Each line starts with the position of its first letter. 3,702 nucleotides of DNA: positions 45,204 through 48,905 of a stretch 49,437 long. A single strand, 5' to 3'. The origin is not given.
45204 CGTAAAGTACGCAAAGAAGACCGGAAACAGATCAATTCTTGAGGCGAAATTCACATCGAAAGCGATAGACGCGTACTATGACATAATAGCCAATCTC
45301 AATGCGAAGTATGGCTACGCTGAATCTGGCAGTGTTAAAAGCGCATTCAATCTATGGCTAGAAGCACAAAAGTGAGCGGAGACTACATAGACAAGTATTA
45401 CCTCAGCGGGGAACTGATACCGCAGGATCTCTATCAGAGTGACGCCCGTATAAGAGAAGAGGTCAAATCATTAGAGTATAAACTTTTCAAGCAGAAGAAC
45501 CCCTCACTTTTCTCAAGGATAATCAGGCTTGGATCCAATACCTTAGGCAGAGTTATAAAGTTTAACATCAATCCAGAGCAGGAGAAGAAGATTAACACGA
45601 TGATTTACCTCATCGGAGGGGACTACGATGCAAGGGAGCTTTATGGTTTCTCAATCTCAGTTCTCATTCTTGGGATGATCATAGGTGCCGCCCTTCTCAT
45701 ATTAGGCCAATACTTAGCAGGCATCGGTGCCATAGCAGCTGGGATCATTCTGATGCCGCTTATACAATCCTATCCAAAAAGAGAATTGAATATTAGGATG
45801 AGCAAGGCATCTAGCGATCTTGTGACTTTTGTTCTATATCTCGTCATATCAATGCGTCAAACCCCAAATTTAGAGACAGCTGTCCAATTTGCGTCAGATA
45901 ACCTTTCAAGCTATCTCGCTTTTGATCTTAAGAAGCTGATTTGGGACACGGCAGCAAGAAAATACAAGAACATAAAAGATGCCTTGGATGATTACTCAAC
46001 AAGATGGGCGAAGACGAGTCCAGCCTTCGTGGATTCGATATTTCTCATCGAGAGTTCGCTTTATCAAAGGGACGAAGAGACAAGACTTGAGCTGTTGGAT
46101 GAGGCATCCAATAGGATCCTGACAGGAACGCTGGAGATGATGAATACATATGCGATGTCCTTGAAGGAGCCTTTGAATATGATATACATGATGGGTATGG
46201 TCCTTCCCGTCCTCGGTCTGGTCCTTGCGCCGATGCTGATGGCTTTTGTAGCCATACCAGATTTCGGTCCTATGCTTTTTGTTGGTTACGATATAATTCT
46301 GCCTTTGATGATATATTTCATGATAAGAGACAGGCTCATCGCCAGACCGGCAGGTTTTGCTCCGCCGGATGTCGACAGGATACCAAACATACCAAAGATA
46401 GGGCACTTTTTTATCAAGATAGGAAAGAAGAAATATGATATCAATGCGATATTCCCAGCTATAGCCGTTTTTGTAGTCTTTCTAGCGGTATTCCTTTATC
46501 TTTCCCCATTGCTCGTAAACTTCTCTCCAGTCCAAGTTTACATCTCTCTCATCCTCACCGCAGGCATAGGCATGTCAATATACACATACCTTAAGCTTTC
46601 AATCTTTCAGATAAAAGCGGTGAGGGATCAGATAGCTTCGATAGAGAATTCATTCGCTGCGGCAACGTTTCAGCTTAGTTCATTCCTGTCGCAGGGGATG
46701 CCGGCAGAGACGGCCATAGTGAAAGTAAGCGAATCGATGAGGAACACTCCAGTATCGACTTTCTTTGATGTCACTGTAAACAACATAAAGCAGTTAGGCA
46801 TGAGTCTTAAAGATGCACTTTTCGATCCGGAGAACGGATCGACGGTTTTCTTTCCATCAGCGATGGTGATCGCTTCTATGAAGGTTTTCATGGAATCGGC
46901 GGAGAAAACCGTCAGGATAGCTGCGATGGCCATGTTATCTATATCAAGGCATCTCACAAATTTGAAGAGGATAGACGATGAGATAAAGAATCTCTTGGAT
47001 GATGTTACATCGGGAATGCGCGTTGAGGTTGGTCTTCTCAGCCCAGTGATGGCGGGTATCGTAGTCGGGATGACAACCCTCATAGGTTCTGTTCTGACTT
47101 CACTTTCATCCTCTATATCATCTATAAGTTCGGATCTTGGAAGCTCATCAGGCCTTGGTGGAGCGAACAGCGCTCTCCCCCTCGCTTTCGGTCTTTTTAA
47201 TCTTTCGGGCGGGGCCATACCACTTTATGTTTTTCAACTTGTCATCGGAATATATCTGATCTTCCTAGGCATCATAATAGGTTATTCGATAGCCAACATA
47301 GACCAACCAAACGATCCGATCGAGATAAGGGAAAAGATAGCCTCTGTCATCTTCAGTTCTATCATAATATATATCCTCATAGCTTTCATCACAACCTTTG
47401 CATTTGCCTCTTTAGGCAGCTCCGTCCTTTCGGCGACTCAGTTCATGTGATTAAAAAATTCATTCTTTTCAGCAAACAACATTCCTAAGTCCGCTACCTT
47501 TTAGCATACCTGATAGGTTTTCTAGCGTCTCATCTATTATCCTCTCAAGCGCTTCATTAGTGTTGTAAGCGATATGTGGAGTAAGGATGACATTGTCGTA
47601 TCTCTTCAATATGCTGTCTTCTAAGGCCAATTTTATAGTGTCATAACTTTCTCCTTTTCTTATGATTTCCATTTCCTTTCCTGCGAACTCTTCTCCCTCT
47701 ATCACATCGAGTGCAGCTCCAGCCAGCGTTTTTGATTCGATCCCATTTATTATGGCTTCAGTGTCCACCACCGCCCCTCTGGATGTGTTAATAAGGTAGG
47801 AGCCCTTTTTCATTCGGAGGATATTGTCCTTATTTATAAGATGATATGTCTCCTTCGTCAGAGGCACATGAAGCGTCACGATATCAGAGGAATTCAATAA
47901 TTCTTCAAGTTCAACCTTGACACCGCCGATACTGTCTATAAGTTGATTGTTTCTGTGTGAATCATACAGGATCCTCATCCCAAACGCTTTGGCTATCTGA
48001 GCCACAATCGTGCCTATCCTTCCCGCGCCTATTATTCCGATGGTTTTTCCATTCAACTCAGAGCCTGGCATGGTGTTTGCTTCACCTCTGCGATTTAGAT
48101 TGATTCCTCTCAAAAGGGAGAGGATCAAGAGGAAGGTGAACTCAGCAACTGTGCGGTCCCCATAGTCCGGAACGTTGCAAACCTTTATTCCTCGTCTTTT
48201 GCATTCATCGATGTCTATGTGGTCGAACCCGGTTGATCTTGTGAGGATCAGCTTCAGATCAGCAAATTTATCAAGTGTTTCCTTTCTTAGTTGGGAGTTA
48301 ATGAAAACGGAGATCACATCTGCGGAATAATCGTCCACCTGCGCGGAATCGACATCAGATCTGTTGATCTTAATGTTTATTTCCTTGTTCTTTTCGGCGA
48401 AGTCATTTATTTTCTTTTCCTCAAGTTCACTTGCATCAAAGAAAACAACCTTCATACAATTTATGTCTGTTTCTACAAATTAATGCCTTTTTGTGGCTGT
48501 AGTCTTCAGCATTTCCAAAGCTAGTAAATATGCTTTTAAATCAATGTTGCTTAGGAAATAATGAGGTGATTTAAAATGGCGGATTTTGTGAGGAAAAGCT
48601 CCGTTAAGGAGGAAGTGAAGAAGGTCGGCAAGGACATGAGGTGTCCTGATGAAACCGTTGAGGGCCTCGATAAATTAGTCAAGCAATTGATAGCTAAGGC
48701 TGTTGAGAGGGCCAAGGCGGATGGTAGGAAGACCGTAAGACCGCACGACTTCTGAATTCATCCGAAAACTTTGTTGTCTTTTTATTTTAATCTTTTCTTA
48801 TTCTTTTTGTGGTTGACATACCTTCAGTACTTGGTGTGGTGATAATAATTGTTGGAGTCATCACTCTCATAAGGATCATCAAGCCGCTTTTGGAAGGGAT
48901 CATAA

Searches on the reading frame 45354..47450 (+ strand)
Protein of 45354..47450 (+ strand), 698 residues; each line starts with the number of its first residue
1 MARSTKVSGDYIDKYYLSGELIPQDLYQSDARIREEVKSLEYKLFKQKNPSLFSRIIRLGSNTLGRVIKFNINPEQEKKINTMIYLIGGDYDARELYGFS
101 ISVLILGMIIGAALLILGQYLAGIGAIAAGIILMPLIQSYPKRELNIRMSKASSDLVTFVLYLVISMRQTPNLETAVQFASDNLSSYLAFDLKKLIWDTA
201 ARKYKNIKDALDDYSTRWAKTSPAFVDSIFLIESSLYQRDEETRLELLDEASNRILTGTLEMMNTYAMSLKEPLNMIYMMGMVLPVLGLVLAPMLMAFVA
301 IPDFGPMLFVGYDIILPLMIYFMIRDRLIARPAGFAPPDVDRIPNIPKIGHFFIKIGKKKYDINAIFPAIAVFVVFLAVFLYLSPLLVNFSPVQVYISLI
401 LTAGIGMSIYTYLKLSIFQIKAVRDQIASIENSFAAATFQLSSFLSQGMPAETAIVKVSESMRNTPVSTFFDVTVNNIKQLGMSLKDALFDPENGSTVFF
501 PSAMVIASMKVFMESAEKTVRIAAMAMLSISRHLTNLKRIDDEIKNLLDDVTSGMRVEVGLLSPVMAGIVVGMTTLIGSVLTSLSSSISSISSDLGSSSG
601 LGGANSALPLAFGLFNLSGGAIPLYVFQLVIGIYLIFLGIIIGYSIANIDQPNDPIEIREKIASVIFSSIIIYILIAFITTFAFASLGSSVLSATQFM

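Call 7: search_protein_families(library=ncbifam, proteins=[window:45354-47450:+], max_evalue=0.01)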
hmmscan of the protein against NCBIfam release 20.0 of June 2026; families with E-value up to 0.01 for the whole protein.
window:45354-47450:+ (698 aa): 0 families

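Call 8: search_protein_families(library=pfam, proteins=[window:45354-47450:+], max_evalue=0.01)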
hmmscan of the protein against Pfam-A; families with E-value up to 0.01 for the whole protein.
window:45354-47450:+ (698 aa): 1 family
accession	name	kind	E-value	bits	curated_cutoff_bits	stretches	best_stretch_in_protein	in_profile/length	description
PF04647.20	AgrB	-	0.0025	17.6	23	1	623-683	93-159/185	Accessory gene regulator B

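Call 26: search_protein_families(library=pfam, alignment_id=A2, max_evalue=1)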
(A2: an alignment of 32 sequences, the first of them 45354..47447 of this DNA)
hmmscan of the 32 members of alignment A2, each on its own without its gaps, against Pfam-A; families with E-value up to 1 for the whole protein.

A. member 1, window:45354-47447:+ (698 aa): 4 families
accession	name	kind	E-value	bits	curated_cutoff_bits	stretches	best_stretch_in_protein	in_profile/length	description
PF04647.20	AgrB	-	0.0025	17.6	23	1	623-683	93-159/185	Accessory gene regulator B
PF06664.17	WLS-like_TM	-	0.01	15.6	28.3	1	562-691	114-219/247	Wntless-like, transmembrane domain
PF00482.28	T2SSF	-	0.011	16.2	25.2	1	439-502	3-62/125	Type II secretion system (T2SS), protein F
PF21386.2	IntS11_C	-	0.098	13.5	27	1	195-244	23-71/92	Integrator IntS11, C-terminal domain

B. families by the number of members that match (of 32 scanned): 36 families (the first 25 are shown)
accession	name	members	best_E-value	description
PF00482.28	T2SSF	14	0.00054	Type II secretion system (T2SS), protein F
PF20990.2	DUF2207_C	10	0.00016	Predicted membrane protein (DUF2207) C-terminal domain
PF04513.17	Baculo_PEP_C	7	0.039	Baculovirus polyhedron envelope protein, PEP, C terminus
PF00669.25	Flagellin_N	3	0.029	Bacterial flagellin N-terminal helical region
PF09548.15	Spore_III_AB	3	0.033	Stage III sporulation protein AB (spore_III_AB)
PF03885.18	DUF327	3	0.044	Protein of unknown function (DUF327)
PF12420.13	DUF3671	2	9.3e-05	Fam-L, Fam-M like protein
PF09769.14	ApoO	2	0.00049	Apolipoprotein O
PF01988.24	VIT1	2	0.056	VIT family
PF04647.20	AgrB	1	0.0025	Accessory gene regulator B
PF13903.11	Claudin_2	1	0.0074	PMP-22/EMP/MP20/Claudin tight junction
PF11460.13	DUF3007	1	0.0077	Protein of unknown function (DUF3007)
PF06664.17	WLS-like_TM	1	0.01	Wntless-like, transmembrane domain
PF14126.11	DUF4293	1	0.011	Domain of unknown function (DUF4293)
PF05057.20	DUF676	1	0.013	Putative serine esterase (DUF676)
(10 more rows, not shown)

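Call 27: search_solved_structures(query=A2, max_evalue=1, show_alignments=2)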
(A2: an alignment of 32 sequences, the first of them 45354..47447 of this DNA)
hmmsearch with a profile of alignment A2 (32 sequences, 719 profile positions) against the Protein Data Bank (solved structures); distinct sequences matched with E-value up to 1: 2.
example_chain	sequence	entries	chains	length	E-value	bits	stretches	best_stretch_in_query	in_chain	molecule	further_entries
8eau_p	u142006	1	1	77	0.62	11.5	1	115-169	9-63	Vacuolar ATPase assembly integral membrane protein VMA21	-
5nbg_A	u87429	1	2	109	0.9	10.9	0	465-517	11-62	General secretion pathway protein F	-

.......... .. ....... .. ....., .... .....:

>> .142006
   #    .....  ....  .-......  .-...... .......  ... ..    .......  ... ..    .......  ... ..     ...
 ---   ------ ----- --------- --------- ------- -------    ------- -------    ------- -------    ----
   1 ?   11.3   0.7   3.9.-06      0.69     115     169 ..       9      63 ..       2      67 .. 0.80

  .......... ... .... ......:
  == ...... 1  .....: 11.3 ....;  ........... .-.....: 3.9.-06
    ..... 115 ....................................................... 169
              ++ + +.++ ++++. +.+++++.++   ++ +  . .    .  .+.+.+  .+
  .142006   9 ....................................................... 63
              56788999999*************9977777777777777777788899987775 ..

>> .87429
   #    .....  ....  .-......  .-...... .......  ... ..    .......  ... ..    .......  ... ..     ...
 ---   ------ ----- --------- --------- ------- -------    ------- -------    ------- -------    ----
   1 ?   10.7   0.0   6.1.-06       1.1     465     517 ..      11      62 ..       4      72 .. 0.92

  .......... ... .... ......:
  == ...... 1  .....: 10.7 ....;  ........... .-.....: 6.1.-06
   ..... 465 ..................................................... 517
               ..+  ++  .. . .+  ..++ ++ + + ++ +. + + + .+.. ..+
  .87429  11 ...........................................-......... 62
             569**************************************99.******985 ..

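Call 55: find_homologous_proteins(query=window:45354-47447:+, max_evalue=1e-10)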
Query window:45354-47447:+ (698 aa): 64 proteins with E <= 1e-10 among 8000 candidates.
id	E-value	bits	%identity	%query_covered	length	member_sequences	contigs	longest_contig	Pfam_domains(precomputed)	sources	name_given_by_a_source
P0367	0.0e+0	1480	100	100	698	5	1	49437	-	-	-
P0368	0.0e+0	1237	81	100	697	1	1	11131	-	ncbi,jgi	-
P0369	0.0e+0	1014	66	98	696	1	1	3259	-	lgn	-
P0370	1.2e-297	1007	65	100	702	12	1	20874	-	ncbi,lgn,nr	ncbi:hypothetical protein IG206_02670 [Candidatus Parvarchaeota archaeon]|nr:hypothetical protein [C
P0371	1.3e-297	1007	66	100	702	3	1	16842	-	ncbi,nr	ncbi:MAG: hypothetical protein QXJ12_01365 [Candidatus Parvarchaeota archaeon]|nr:hypothetical prote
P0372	1.4e-295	1000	65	100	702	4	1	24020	-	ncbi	-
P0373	1.5e-278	944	62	98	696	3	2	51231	-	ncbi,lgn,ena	-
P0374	8.3e-278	942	61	100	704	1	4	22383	-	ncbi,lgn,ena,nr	ncbi:MAG: hypothetical protein M1433_00905 [Candidatus Parvarchaeota archaeon]|nr:hypothetical prote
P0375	2.6e-277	940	61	99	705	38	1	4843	-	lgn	-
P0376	1.3e-275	934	61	99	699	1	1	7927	-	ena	-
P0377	3.6e-275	933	62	99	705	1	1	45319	-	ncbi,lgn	-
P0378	6.7e-274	929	60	98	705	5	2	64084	-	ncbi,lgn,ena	-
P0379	3.8e-273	926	60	98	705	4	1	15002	-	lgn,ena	-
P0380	5.7e-273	926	61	98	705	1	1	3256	-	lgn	-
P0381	3.1e-272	923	59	99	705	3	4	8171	-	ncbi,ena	-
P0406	1.1e-90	323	30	94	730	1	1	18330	PF00482.29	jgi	-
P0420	1.2e-79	287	30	82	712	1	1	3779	PF00482.29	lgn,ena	-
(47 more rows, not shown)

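Call 64: predict_structure(alignment_id=A3)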
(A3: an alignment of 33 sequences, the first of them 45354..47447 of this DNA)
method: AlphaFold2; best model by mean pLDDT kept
length: 698 residues; sequences in the alignment: 33
mean_pLDDT: 76.8   pTM: 0.72
mean pLDDT of the five models: 76.8, 76.8, 73.2, 72.4, 70.8
residues with pLDDT >= 90: 46; 70-90: 501; 50-70: 102; < 50: 49
segments of 3 or more residues with pLDDT < 50: 1-9, 14-20, 22-27, 598-613, 618-620
pLDDT, mean of each block of 10 residues (from residue 1): 42 44 48 52 58 71 70 76 69 81 86 84 79 82 74 76 80 83 74 78 78 80 84 86 86 85 82 77 75 61 65 77 77 64 77 82 87 91 80 83 91 88 84 86 90 89 86 88 87 84 79 83 83 80 80 74 86 80 69 53 44 48 75 87 84 81 90 92 83 62
secondary structure, 60 per line:
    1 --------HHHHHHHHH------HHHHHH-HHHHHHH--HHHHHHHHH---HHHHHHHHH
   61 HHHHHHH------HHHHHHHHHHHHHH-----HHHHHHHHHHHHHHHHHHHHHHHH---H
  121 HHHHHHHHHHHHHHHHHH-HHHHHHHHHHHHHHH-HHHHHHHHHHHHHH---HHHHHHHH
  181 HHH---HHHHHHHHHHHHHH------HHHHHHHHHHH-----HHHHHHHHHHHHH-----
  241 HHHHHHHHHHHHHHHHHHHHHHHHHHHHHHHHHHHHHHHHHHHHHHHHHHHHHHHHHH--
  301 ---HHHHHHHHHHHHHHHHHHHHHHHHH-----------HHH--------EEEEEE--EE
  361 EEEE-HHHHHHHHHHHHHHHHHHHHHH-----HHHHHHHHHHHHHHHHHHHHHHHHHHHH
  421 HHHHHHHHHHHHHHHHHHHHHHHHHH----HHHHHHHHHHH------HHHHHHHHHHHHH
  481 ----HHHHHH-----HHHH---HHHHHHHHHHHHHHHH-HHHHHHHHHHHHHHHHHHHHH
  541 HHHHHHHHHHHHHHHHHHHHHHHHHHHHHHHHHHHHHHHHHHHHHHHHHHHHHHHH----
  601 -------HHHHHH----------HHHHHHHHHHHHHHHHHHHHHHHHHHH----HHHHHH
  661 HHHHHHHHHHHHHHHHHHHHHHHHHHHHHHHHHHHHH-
elements in order (helices of 4 or more, strands of 3 or more residues): H9-17 H24-29 H31-37 H40-48 H52-67 H74-87 H93-116 H120-138 H140-154 H156-169 H173-183 H187-200 H207-217 H223-235 H241-298 H304-328 E351-356 E359-364 H366-387 H393-446 H451-461 H468-480 H485-490 H496-499 H503-518 H520-596 H608-613 H624-650 H655-697

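Call 67: fold_search(model_id=the predicted structure, library=pdb)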
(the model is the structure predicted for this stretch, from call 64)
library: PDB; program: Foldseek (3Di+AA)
matches with E <= 10: 136; with E <= 0.001: 0
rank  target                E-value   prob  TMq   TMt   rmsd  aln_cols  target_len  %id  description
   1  6afx_A                5.6e-02  0.25  0.11  0.11  32.5       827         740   11  Proton pyrophosphatase - E225A (released 2019-04-10)
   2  6aft_A                8.6e-02  0.28  0.13  0.12  32.5       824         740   11  Proton pyrophosphatase - E301Q (released 2019-04-10)
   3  6afw_A                8.6e-02  0.23  0.12  0.12  32.8       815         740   11  Proton pyrophosphatase-T228D mutant (released 2019-04-10)
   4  6afy_A                9.6e-02  0.23  0.13  0.12  32.9       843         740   11  Proton pyrophosphatase-E225S mutant (released 2019-04-10)
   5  3jc8_Ca               1.0e-01  0.90  0.15  0.28  19.6       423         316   13  Architectural model of the type IVa pilus machine in a piliated state (released 2016-03-16)
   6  6afu_A                1.2e-01  0.16  0.11  0.10  32.5       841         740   10  Proton pyrophosphatase-L555M mutant (released 2019-04-10)
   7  6afv_A                1.5e-01  0.16  0.12  0.11  33.2       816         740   11  Proton pyrophosphatase-L555K mutant (released 2019-04-10)
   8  6afz_A                1.6e-01  0.16  0.11  0.11  33.4       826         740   10  Proton pyrophosphatase-E225H mutant (released 2019-04-10)
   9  7a0y_B                2.3e-01  0.23  0.10  0.16  27.4       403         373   13  Structure of dimeric sodium proton antiporter NhaA K300R variant, at pH 8.2, crystallized with chimeric Fab antibodies (released 2022-02-23)
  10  7p5c_A                3.2e-01  0.12  0.07  0.11  38.8       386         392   12  Cryo-EM structure of human TTYH3 in Ca2+ and GDN (released 2021-08-11)
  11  7s24                  4.2e-01  0.11  0.08  0.12  27.7       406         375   15  Crystal structure of the Na+/H+ antiporter NhaA at pH 6.5 (released 2022-08-10)
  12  4a01_A                4.7e-01  0.11  0.12  0.11  32.3       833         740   10  Crystal Structure of the H-Translocating Pyrophosphatase (released 2012-03-28)
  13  8sen_A                8.0e-01  0.06  0.10  0.03  32.4       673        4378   10  Cryo-EM Structure of RyR1 (released 2023-05-24)
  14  2vmb_B                1.3e+00  0.99  0.14  0.68   3.5       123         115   16  The three-dimensional structure of the cytoplasmic domains of EpsF from the Type 2 Secretion System of Vibrio cholerae (released 2009-02-10)
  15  6o3e_A                1.4e+00  0.08  0.12  0.13  26.9       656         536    8  mouse aE-catenin 82-883 (released 2019-11-13)
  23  5nbg_A                1.9e+00  0.97  0.13  0.68   3.4       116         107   15  Structure of the cytoplasmic domain I of OutF in the D. dadantii type II secretion system (released 2018-03-21)
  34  5nbg_B                3.0e+00  0.90  0.12  0.62   5.3       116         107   16  Structure of the cytoplasmic domain I of OutF in the D. dadantii type II secretion system (released 2018-03-21)
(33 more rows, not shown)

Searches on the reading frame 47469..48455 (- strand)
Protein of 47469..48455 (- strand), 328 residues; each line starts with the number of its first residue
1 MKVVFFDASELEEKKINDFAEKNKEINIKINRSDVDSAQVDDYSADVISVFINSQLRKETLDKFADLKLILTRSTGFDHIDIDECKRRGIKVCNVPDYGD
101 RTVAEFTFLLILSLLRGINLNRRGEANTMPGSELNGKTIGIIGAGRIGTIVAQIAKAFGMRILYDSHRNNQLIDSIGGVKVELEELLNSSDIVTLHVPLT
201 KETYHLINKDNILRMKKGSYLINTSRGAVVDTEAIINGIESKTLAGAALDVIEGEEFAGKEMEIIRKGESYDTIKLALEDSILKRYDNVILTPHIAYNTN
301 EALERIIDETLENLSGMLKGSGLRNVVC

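Call 8: search_protein_families(library=pfam, proteins=[window:47469-48455:-], max_evalue=0.01)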
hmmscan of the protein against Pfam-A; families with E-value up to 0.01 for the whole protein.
window:47469-48455:- (328 aa): 6 families
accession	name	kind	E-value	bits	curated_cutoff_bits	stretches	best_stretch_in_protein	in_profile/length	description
PF02826.25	2-Hacid_dh_C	-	4.4e-50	170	25.1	1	122-296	19-178/178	D-isomer specific 2-hydroxyacid dehydrogenase, NAD binding domain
PF00389.36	2-Hacid_dh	-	8e-29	100.4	24.6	1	15-327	11-133/134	D-isomer specific 2-hydroxyacid dehydrogenase, catalytic domain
PF03807.23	F420_oxidored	-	0.002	19.1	21.6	1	138-200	1-70/94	NADP oxidoreductase coenzyme F420-dependent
PF02302.22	PTS_IIB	-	0.0024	18.9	23.6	0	13-68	17-69/90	PTS system, Lactose/Cellobiose specific IIB subunit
PF01262.27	AlaDh_PNT_C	-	0.0029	17.5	23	1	138-223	30-127/214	Alanine dehydrogenase/PNT, C-terminal domain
PF07991.19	KARI_N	-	0.003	17.6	20.6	1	134-222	2-92/165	Acetohydroxy acid isomeroreductase, NADPH-binding domain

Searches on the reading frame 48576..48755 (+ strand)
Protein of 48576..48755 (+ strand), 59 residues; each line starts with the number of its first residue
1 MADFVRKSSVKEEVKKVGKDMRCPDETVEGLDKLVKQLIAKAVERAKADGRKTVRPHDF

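Call 8: search_protein_families(library=pfam, proteins=[window:48576-48755:+], max_evalue=0.01)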
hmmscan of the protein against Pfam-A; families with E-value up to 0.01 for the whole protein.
window:48576-48755:+ (59 aa): 1 family
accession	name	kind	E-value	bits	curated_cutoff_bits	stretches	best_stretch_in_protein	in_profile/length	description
PF00808.29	CBFD_NFYB_HMF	-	0.0066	17.1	21.4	1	31-58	33-60/65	Histone-like transcription factor (CBF/NF-Y) and archaeal histone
